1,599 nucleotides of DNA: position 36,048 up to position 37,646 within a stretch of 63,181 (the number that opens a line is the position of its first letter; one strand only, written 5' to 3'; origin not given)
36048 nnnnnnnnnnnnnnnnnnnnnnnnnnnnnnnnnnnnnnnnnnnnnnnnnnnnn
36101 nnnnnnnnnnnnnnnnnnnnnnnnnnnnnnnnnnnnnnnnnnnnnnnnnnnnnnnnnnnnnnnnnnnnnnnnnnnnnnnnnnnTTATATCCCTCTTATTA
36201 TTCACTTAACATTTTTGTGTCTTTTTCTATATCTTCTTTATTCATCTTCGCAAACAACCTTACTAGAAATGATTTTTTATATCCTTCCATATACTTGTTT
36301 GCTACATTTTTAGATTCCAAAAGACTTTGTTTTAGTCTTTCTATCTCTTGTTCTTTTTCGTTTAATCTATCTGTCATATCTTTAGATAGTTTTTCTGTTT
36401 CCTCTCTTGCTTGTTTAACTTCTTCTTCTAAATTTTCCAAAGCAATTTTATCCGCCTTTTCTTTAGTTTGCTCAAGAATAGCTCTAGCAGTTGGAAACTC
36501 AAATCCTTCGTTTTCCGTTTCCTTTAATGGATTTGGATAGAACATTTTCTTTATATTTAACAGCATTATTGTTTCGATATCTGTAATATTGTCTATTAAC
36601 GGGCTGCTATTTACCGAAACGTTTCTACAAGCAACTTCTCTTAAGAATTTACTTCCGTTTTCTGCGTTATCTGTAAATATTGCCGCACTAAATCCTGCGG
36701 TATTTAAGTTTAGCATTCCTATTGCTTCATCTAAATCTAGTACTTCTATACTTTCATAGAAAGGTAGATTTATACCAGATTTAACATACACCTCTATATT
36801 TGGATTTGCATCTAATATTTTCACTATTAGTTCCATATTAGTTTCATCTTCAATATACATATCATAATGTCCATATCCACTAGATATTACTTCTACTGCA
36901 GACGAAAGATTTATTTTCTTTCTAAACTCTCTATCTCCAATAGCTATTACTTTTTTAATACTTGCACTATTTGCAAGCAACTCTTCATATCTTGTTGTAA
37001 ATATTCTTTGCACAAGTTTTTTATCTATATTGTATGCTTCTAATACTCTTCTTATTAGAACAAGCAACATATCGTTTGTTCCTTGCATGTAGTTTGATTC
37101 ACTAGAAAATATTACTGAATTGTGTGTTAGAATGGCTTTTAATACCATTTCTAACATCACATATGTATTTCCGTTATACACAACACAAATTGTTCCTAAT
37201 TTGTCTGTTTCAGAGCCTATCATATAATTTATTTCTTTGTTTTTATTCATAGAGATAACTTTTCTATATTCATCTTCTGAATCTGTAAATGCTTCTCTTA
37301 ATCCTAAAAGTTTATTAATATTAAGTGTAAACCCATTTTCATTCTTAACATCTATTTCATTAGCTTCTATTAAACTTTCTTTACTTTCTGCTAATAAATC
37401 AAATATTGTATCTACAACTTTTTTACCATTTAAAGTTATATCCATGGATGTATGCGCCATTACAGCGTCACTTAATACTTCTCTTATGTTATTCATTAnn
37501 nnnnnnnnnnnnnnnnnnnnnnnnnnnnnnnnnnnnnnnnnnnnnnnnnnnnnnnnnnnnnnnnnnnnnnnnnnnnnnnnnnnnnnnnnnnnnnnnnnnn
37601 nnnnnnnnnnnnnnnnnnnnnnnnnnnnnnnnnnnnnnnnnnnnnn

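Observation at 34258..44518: Five-gene operon of large, unassignable cytoplasmic proteins built around an ADP-ribosyltransferase: candidate undescribed conflict system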

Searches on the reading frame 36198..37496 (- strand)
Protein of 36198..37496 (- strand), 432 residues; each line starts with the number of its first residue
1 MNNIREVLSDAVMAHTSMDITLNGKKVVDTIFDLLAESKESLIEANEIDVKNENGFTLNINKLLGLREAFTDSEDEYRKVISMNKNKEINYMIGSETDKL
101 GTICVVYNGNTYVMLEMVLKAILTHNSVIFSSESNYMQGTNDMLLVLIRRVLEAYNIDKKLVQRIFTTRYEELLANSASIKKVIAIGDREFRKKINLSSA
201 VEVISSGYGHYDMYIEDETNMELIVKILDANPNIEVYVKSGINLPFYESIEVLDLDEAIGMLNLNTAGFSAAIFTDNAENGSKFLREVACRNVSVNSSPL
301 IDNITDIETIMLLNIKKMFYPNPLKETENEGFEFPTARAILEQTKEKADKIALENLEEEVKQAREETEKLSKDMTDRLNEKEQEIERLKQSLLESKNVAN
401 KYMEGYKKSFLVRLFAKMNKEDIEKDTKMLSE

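Call 3: search_protein_families(library=pfam, proteins=[window:36198-37496:-], max_evalue=1)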
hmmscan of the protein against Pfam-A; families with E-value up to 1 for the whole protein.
window:36198-37496:- (432 aa): 5 families
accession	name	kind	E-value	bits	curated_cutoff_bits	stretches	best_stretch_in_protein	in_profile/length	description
PF00171.27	Aldedh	-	8.9e-07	28.2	23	2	245-299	372-426/461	Aldehyde dehydrogenase family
PF05041.20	Pecanex_C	-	0.027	14.4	27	1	25-87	92-153/228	Pecanex protein (C-terminus)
PF24564.1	DUF7605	-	0.12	12.7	27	1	340-414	76-149/183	Domain of unknown function (DUF7605)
PF12949.13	HeH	-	0.58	10.4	28.9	0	404-416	22-34/35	HeH/LEM domain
PF00566.25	RabGAP-TBC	-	0.66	10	25.2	0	108-156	66-109/216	Rab-GTPase-TBC domain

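Call 4: search_protein_families(library=padloc, proteins=[window:36198-37496:-], max_evalue=1)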
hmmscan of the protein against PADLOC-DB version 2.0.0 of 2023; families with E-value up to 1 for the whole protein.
window:36198-37496:- (432 aa): 0 families

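Call 5: search_protein_families(library=phrogs, proteins=[window:36198-37496:-], max_evalue=1)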
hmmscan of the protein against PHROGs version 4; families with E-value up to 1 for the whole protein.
window:36198-37496:- (432 aa): 8 families
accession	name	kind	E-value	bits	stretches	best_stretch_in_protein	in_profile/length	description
phrog_13417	-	unknown function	3.6e-06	27.6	2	99-227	111-241/417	-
phrog_15609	-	unknown function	0.013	15.9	1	337-398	178-239/316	-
phrog_15577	-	unknown function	0.084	12.3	1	253-298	392-437/502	-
phrog_9310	-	unknown function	0.09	14.3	1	371-390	59-78/80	-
phrog_10893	-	unknown function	0.32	11.8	1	200-230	81-111/153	-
phrog_28931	-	unknown function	0.35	11.5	0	356-400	35-79/186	-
phrog_2975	-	lysis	0.43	11.6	1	337-395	33-91/136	Rz-like spanin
phrog_29425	-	unknown function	0.49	11.3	1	372-392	5-25/64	-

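Call 6: search_protein_families(library=ncbifam, proteins=[window:36198-37496:-], max_evalue=1)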
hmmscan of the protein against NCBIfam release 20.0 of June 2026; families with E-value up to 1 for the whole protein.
window:36198-37496:- (432 aa): 14 families
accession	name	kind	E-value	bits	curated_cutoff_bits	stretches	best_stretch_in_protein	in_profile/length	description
NF001221.0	PRK00197.1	equivalog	5.6e-17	61.6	289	2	24-228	29-247/418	glutamate-5-semialdehyde dehydrogenase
TIGR00407.1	proA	equivalog_domain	9.1e-15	54.4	317.45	2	23-228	15-234/398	glutamate-5-semialdehyde dehydrogenase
NF040648.1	lactal_redase_Meth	equivalog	0.0021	17.1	650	1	227-300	354-426/463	lactaldehyde dehydrogenase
NF050084.1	pip_6_carb_DH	equivalog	0.003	16.5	730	1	80-287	202-409/475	L-piperidine-6-carboxylate dehydrogenase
NF052305.1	DioxValDhHalo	equivalog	0.0041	16.1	750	1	242-297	385-440/483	2,5-dioxovalerate dehydrogenase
NF040869.1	G3PDH_Arch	equivalog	0.0055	15.4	780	1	242-299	397-454/502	NADP-dependent glyceraldehyde-3-phosphate dehydrogenase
NF042993.1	AlphKGSA_gudD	equivalog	0.011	14.5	770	1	244-297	387-440/481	alpha-ketoglutaric semialdehyde dehydrogenase GucD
TIGR01722.1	MMSDH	subfamily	0.014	14.1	448.5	1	227-296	365-433/477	CoA-acylating methylmalonate-semialdehyde dehydrogenase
NF006915.0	PRK09406.1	equivalog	0.041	12.7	730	1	245-297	366-418/457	NADP-dependent succinic semialdehyde dehydrogenase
TIGR00270.2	TIGR00270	equivalog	0.077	12.8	110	1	344-425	61-142/159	multiprotein bridging factor aMBF1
NF006916.0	PRK09407.1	equivalog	0.089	11.4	521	1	251-297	405-451/526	succinic semialdehyde dehydrogenase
NF006800.0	PRK09303.1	equivalog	0.099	11.6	342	1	348-417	168-239/383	histidine kinase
TIGR02499.1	HrpE_YscL_not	equivalog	0.21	11.6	78.7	1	336-394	14-76/166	type III secretion system stator protein SctL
NF052432.1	TC0500_fam_Inc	equivalog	0.4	10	240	1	340-401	145-201/214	TC0500 family inclusion membrane protein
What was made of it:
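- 36198..37496 (-): Gene D, 432 aa. ProA/aldehyde-dehydrogenase-like protein lacking the catalytic-Cys segment, with a charged coiled-coil tail (aa 322-417). NCBIfam ProA E 5.6e-17, far below its cut-off (calls 3, 6).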

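Call 46: search_solved_structures(query=window:36198-37496:-, max_evalue=0.01, show_alignments=2)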
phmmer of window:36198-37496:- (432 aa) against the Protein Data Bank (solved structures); distinct sequences matched with E-value up to 0.01: 3.
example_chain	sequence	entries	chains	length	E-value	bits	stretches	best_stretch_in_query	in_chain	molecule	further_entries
1o20_A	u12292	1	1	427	3.8e-06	29.7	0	23-227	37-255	Gamma-glutamyl phosphate reductase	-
8zok_A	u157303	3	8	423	0.00029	23.5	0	98-228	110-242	Gamma-glutamyl phosphate reductase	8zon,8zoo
10fm_A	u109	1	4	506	0.00083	22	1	227-289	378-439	aldehyde dehydrogenase (NAD(+))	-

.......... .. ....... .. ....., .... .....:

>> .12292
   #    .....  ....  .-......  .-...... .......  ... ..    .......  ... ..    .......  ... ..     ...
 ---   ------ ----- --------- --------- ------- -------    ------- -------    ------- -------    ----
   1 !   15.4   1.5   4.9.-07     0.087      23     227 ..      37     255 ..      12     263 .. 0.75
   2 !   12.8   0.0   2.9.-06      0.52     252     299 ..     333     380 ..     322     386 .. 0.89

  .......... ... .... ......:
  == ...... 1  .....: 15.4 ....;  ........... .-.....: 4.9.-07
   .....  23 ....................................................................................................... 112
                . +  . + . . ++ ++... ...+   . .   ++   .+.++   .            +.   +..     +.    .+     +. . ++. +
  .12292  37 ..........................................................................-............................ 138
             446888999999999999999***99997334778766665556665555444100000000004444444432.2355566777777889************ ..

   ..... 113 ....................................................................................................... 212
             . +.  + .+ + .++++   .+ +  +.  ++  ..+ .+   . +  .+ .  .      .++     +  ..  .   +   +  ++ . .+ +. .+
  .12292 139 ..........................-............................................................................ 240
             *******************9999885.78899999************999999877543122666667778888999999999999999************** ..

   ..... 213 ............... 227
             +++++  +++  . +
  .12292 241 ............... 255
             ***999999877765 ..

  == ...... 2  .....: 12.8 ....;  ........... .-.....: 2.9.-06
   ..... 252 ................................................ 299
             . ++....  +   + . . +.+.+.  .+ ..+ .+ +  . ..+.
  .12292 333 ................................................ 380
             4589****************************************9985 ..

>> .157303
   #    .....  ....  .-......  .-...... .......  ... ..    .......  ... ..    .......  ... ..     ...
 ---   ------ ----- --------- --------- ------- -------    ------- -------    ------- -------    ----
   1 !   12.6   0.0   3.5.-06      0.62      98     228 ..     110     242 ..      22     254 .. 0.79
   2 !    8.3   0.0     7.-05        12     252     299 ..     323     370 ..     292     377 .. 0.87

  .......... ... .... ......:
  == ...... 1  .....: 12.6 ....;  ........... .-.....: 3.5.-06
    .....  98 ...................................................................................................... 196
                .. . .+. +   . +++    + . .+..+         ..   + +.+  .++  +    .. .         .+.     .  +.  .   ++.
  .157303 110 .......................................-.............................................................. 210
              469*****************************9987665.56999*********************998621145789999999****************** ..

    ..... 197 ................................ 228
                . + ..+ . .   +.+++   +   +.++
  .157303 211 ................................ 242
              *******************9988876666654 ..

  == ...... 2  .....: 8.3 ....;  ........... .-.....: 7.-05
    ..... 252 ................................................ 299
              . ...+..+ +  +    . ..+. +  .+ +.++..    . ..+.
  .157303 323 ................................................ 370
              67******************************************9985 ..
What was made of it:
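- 36198..37496 (-): D aligns to T. maritima ProA (1O20) at 23-227 and 252-299, with about 53 residues missing between the two segments (call 46).
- On ProA / ALDH superfamily (protein D): D aligns to ProA 1O20 and 8zok (calls 3, 46). The segment is deleted (call 46).
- Closest known: Gamma-glutamyl phosphate reductase ProA / ALDH superfamily. Same: D passes the Pfam Aldedh gathering score and aligns to ProA structures over both the N-terminal and C-terminal parts (calls 3, 6, 46).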
